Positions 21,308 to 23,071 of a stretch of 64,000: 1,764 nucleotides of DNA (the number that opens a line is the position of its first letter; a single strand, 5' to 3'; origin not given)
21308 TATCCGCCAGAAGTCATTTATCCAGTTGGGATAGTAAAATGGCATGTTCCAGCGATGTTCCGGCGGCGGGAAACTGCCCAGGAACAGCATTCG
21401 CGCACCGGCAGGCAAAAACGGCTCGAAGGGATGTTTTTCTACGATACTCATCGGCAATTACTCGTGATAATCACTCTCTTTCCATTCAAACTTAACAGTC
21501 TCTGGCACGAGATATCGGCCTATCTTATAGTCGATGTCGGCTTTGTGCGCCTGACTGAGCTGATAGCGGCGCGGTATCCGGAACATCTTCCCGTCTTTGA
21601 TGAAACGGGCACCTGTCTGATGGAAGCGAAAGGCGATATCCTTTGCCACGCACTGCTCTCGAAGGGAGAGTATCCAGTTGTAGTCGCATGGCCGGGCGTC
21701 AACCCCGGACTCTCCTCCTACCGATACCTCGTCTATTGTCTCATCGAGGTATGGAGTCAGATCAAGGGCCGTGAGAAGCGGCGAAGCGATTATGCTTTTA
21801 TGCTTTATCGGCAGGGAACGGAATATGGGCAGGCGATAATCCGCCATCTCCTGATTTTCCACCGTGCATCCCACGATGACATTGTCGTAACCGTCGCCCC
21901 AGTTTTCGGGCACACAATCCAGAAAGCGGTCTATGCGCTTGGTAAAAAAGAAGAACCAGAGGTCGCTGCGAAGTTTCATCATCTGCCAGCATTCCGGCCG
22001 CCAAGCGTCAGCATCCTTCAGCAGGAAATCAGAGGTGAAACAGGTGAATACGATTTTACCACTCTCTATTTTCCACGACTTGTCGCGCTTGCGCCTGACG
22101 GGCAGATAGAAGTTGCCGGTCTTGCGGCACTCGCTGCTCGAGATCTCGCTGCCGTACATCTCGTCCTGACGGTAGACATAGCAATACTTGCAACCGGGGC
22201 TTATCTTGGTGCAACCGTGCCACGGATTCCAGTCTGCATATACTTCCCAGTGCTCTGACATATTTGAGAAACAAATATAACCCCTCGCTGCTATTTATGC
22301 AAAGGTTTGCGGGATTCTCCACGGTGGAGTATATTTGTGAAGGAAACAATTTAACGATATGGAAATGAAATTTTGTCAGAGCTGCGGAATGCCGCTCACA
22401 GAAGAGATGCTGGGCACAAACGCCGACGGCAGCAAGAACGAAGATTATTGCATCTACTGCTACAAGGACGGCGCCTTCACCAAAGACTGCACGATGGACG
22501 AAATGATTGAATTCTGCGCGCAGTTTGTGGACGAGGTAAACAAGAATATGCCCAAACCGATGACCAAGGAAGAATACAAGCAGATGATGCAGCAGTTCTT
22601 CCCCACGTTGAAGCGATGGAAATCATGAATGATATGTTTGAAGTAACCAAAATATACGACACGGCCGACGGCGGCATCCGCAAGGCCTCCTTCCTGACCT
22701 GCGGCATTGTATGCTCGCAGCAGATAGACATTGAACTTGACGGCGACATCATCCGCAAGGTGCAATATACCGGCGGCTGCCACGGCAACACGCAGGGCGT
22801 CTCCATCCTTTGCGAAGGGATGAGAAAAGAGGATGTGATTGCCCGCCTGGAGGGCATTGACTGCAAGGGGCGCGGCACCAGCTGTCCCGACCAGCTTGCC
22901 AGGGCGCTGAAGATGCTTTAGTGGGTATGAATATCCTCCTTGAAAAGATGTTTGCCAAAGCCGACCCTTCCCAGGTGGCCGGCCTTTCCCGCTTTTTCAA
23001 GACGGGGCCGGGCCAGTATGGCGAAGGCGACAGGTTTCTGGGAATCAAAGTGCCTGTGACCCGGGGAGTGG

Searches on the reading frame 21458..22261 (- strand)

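Call 3: search_protein_families(library=pfam, proteins=[window:21458-22261:-], max_evalue=0.01)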
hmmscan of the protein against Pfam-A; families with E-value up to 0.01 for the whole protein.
window:21458-22261:- (267 aa): 1 family
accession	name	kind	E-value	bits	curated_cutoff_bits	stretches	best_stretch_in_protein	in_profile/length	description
PF07505.17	DUF5131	-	5.5e-41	141.1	28.9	1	9-218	9-217/243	Protein of unknown function (DUF5131)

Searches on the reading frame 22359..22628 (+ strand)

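Call 3: search_protein_families(library=pfam, proteins=[window:22359-22628:+], max_evalue=0.01)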
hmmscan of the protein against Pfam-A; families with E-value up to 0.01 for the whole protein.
window:22359-22628:+ (89 aa): 1 family
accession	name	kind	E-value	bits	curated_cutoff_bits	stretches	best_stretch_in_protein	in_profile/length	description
PF12674.12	Zn_ribbon_2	-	2.7e-34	118.1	22.5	1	5-88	1-81/81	Putative zinc ribbon domain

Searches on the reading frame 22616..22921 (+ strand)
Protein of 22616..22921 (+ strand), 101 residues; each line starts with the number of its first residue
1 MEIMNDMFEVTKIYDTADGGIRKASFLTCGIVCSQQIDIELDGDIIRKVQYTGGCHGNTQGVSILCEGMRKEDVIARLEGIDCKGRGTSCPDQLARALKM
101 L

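Call 3: search_protein_families(library=pfam, proteins=[window:22616-22921:+], max_evalue=0.01)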
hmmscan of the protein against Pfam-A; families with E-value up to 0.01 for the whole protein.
window:22616-22921:+ (101 aa): 1 family
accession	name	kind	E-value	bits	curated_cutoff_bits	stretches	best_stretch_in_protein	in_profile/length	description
PF12637.14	TSCPD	-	4.7e-25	88.1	22.8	1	28-99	8-85/88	TSCPD domain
